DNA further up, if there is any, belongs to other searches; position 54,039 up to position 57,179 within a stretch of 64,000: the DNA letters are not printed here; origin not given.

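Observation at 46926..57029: Co-oriented, tightly packed cluster: nucleotide cyclase-STAND-TPR, TPR-CHAT protease, FAD oxidoreductase and an orphan HslU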

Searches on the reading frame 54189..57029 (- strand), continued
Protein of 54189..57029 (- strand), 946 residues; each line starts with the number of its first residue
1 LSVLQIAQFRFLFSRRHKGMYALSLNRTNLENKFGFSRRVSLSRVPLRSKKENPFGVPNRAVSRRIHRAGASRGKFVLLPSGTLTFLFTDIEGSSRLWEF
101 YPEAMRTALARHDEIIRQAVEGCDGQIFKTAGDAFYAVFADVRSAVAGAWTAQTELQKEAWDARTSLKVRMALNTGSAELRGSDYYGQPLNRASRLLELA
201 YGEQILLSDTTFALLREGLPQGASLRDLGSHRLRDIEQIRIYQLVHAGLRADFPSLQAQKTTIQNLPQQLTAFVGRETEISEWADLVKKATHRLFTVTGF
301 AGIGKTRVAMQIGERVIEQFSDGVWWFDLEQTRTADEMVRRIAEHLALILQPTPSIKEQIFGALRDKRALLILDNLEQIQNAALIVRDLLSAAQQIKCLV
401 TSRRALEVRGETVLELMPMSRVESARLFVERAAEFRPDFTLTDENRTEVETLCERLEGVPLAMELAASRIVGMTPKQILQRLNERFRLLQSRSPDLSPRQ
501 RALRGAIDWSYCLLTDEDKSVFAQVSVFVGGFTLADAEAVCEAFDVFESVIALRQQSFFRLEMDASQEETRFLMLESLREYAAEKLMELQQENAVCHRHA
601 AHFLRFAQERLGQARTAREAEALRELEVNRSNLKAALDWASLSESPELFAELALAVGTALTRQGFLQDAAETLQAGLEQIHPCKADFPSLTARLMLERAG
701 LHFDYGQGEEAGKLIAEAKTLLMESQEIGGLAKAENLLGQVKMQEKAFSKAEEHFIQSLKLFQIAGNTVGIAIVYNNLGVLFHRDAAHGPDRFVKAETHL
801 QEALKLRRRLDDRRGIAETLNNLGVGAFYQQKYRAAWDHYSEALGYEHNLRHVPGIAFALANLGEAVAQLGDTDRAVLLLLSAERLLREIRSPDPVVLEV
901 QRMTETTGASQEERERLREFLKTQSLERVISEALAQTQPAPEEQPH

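Call 16: find_encoding_contigs(protein=P0004, flank=10000, max_places=3)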
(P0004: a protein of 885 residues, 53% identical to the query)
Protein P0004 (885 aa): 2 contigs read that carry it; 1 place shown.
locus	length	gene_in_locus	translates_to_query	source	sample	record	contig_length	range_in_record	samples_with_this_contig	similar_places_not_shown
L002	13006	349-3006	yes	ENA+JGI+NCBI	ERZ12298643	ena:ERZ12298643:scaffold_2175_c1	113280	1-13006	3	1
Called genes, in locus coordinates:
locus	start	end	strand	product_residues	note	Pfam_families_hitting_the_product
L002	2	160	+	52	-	?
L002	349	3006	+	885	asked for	PF00211:Guanylate_cyc, PF00931:NB-ARC (weak), PF13401:AAA_22 (faint), PF13424:TPR_12 (faint)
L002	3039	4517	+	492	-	PF01546:Peptidase_M20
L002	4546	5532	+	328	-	PF00248:Aldo_ket_red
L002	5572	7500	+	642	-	PF00724:Oxidored_FMN, PF07992:Pyr_redox_2, PF00890:FAD_binding_2 (weak), PF01134:GIDA (weak), PF01266:DAO (weak), PF03486:HI0933_like (weak), PF07992:Pyr_redox_2, PF12831:FAD_oxidored, +3 more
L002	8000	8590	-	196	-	PF00023:Ank (weak)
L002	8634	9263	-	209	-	PF05685:Uma2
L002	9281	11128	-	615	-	PF01541:GIY-YIG (weak), PF27096:UvrC_M, PF02151:UVR, PF22920:UvrC_RNaseH, PF08459:UvrC_RNaseH_dom, PF14520:HHH_5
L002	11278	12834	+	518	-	PF12891:Glyco_hydro_44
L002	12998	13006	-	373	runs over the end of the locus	PF05448:AXE1, PF00326:Peptidase_S9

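Call 17: find_encoding_contigs(protein=P0005, flank=10000, max_places=3)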
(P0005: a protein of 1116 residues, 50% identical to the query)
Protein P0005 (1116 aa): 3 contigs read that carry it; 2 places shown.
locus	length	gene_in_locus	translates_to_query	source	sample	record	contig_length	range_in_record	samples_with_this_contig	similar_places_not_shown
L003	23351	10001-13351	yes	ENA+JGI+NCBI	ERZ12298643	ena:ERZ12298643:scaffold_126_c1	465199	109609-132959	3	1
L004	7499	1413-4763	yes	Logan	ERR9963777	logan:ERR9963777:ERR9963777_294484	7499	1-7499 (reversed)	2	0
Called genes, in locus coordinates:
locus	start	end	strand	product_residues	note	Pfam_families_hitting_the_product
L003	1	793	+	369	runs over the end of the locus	PF00155:Aminotran_1_2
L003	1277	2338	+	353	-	PF13606:Ank_3 (faint), PF12796:Ank_2, PF13857:Ank_5, PF00023:Ank, PF12796:Ank_2, PF13857:Ank_5, PF00023:Ank (weak), PF12796:Ank_2, +2 more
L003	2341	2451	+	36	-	-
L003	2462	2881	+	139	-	PF00583:Acetyltransf_1, PF13673:Acetyltransf_10, PF13508:Acetyltransf_7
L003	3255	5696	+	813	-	PF00343:Phosphorylase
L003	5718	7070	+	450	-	PF13188:PAS_8 (weak), PF08448:PAS_4 (weak), PF13426:PAS_9, PF08447:PAS_3 (weak), PF07228:SpoIIE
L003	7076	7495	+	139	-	PF13581:HATPase_c_2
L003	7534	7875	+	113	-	PF01740:STAS, PF13466:STAS_2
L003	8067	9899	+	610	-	PF02837:Glyco_hydro_2_N, PF22666:Glyco_hydro_2_N2, PF00703:Glyco_hydro_2, PF02836:Glyco_hydro_2_C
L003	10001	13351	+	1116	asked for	PF13401:AAA_22 (faint), PF00211:Guanylate_cyc, PF00931:NB-ARC, PF00515:TPR_1 (faint), PF13424:TPR_12 (weak)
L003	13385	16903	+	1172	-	PF07719:TPR_2 (faint), PF13428:TPR_14 (faint), PF13424:TPR_12, PF13424:TPR_12, PF17874:TPR_MalT (weak), PF13424:TPR_12, PF13432:TPR_16 (weak), PF12770:CHAT, +6 more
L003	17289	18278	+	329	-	PF00005:ABC_tran, PF13304:AAA_21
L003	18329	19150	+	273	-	PF06182:ABC2_membrane_6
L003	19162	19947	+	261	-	PF06182:ABC2_membrane_6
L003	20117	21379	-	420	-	PF01306:LacY_symp (faint), PF07690:MFS_1, PF13347:MFS_2 (weak), PF00083:Sugar_tr, PF07690:MFS_1, PF12832:MFS_1_like (faint)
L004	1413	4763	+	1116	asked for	PF13401:AAA_22 (faint), PF00211:Guanylate_cyc, PF00931:NB-ARC, PF00515:TPR_1 (faint), PF13424:TPR_12 (weak)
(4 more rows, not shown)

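Call 19: find_related_loci(query=A1, collection=genome_contigs, flank=10000)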
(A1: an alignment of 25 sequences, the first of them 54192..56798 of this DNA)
Query A1 (869 aa) in genome_contigs; peptide patterns used: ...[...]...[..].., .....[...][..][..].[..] (x = any residue, [..] = any of these).
600 stretches matched a pattern (row limit reached: there are more); 590 encode a relative of the query (tblastn E <= 1e-3); the best 80 are kept; 80 distinct loci.
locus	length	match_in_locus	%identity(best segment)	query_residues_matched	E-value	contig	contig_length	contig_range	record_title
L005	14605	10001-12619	50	3-859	0e+0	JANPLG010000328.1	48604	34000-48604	MAG: Actinomycetes bacterium isolate VAR_61_concoct_378 VAR_61_k141_851353, whole genome shotgun sequence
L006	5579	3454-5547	43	2-684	5e-167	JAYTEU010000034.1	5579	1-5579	MAG: Chthonomonadaceae bacterium isolate GFS_2106 GFS_2106_33, whole genome shotgun sequence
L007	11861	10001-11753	56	2-588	2e-177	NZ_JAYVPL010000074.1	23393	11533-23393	MAG: Armatimonas sp. isolate GL72_DN_metabinner_2 GL72_DN_metabinner_2_73, whole genome shotgun sequence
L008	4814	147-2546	38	2-795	5e-137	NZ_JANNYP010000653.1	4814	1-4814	MAG: Armatimonas sp. isolate VAR_34_concoct_113 VAR_34_k141_979072, whole genome shotgun sequence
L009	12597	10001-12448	36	2-815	5e-129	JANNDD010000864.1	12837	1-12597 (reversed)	MAG: Armatimonas sp. isolate OTE_78_concoct_371 OTE_78_k141_1100504, whole genome shotgun sequence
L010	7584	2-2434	38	9-815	1e-127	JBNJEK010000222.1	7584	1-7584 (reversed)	MAG: Armatimonadota bacterium isolate Y23_14dBSd3.bin.89 NODE_9289_length_7584_cov_7.715297, whole genome shotgun sequen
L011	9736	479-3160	35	2-795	1e-122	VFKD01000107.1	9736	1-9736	MAG: bacterium isolate Bin_57_9 c_000004647346, whole genome shotgun sequence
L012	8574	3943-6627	34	2-813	2e-121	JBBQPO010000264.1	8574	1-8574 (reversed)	MAG: Chthonomonadales bacterium isolate Co_metawrap_1510 Cmw_1510_k141_517176_length_8574_cov_7.0000, whole genome shotg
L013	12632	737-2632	38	177-816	2e-121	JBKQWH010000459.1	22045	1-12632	MAG: Capsulimonadaceae bacterium isolate SEr3G3H3I__bin_272 SEr3G3H3I_000000473866, whole genome shotgun sequence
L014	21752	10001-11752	39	2-562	1e-120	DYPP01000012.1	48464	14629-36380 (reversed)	MAG TPA_asm: Treponema denticola isolate SulCav_GS09_5_63_49 SulCav_GS09_5_856_length_48464_cov_28_970687, whole genome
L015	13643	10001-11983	38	3-651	1e-119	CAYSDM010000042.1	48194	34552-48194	MAG TPA_asm: uncultured Chthonomonadaceae bacterium isolate binchicken_co274_461 genome assembly, contig: NODE_1914_leng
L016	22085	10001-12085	37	2-704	2e-117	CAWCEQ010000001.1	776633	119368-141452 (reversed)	MAG: Candidatus Eremiobacteraeota bacterium isolate MFD09495.bin.1.27 genome assembly, contig: contig_3067, whole genome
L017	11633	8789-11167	34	4-795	4e-117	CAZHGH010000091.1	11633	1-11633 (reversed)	MAG TPA_asm: uncultured bacterium isolate SRP272529_co1_161 genome assembly, contig: NODE_10027_length_11633_cov_288.771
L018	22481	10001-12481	35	2-813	2e-116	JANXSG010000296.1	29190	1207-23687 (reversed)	MAG: Chthonomonadaceae bacterium isolate 336R_metabat_9 336R_k141_2359517, whole genome shotgun sequence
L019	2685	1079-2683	42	3-531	2e-121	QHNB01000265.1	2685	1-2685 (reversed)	MAG: Verrucomicrobia bacterium isolate AV86 14_0929_05_20cm_scaffold_38449_curated, whole genome shotgun sequence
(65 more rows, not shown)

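Call 36: search_solved_structures(query=window:54192-56801:-, max_evalue=0.001, show_alignments=3)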
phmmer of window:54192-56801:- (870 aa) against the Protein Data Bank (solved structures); distinct sequences matched with E-value up to 0.001: 10.
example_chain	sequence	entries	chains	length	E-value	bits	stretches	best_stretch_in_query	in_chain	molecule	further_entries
1fx4_A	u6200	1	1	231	2.5e-14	55.8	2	4-73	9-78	RECEPTOR-TYPE ADENYLATE CYCLASE GRESAG 4.3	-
4wp3_A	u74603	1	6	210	5.6e-12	48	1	3-135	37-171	Ma1120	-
1fx2_A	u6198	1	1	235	1.2e-11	46.9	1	4-70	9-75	RECEPTOR-TYPE ADENYLATE CYCLASE GRESAG 4.1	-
4wp8_A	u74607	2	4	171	6.1e-11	44.6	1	8-135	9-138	Ma1120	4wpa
4wp9_A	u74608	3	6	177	6.7e-11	44.5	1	8-135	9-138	Ma1120 | Cyclase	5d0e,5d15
3mr7_A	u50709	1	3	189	4.5e-10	41.8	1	10-170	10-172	Adenylate/guanylate cyclase/hydrolase, alpha/beta fold family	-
5d0g_A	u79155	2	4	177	5.9e-09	38.1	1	8-135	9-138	Cyclase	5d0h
1ybt_A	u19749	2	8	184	4.6e-06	28.5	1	8-136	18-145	hydrolase, alpha/beta hydrolase fold family | lipJ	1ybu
5o09_1C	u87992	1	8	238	3.1e-05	25.7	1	590-752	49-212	Bacterial kinesin light chain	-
5o01_A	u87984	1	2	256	3.8e-05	25.4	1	590-752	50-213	BKLC (bacterial kinesin-light chain-like)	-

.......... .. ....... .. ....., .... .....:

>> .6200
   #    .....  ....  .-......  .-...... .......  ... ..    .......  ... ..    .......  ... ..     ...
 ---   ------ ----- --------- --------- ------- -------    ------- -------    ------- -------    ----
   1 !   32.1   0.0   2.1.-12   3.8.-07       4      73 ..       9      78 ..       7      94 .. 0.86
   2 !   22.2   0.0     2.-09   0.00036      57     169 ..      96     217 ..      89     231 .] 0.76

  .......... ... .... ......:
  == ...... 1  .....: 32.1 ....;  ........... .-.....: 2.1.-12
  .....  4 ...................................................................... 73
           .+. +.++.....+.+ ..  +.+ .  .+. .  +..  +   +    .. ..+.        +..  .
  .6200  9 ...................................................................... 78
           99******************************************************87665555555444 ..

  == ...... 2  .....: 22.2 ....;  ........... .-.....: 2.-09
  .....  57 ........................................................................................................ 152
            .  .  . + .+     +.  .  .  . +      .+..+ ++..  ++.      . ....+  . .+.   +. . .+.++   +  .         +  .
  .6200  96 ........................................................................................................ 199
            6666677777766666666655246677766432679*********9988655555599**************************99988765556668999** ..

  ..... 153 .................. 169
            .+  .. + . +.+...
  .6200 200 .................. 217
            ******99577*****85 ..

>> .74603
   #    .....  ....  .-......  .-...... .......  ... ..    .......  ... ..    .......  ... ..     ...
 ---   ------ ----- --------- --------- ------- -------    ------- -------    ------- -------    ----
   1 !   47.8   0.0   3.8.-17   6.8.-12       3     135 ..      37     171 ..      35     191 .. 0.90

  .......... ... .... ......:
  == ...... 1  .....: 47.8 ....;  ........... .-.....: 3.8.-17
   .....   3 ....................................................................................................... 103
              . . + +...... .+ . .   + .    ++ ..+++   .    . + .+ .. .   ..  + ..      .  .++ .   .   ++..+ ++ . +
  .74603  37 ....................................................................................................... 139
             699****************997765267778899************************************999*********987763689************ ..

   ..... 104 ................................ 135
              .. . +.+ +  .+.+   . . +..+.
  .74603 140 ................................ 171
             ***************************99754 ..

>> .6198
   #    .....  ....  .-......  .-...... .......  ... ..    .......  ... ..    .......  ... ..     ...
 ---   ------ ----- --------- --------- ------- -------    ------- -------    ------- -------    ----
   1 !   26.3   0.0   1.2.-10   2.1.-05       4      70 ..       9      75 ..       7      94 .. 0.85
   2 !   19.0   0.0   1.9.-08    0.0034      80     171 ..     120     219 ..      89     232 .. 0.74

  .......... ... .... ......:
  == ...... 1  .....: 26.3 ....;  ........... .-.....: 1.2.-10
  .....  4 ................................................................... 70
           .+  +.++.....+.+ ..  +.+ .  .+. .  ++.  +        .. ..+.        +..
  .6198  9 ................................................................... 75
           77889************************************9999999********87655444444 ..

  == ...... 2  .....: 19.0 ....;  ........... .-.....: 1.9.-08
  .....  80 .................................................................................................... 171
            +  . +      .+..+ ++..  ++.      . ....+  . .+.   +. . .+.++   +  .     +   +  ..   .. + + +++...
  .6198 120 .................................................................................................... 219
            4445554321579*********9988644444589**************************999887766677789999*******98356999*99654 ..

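Call 62: search_protein_families(library=padloc, proteins=[window:54192-56801:-], max_evalue=0.001)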
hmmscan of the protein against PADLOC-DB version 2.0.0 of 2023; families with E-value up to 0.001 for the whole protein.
window:54192-56801:- (870 aa): 1 family
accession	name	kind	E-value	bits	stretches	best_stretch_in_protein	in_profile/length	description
PDLC01767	Cas3e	-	0.00065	16.3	0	186-272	179-257/680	-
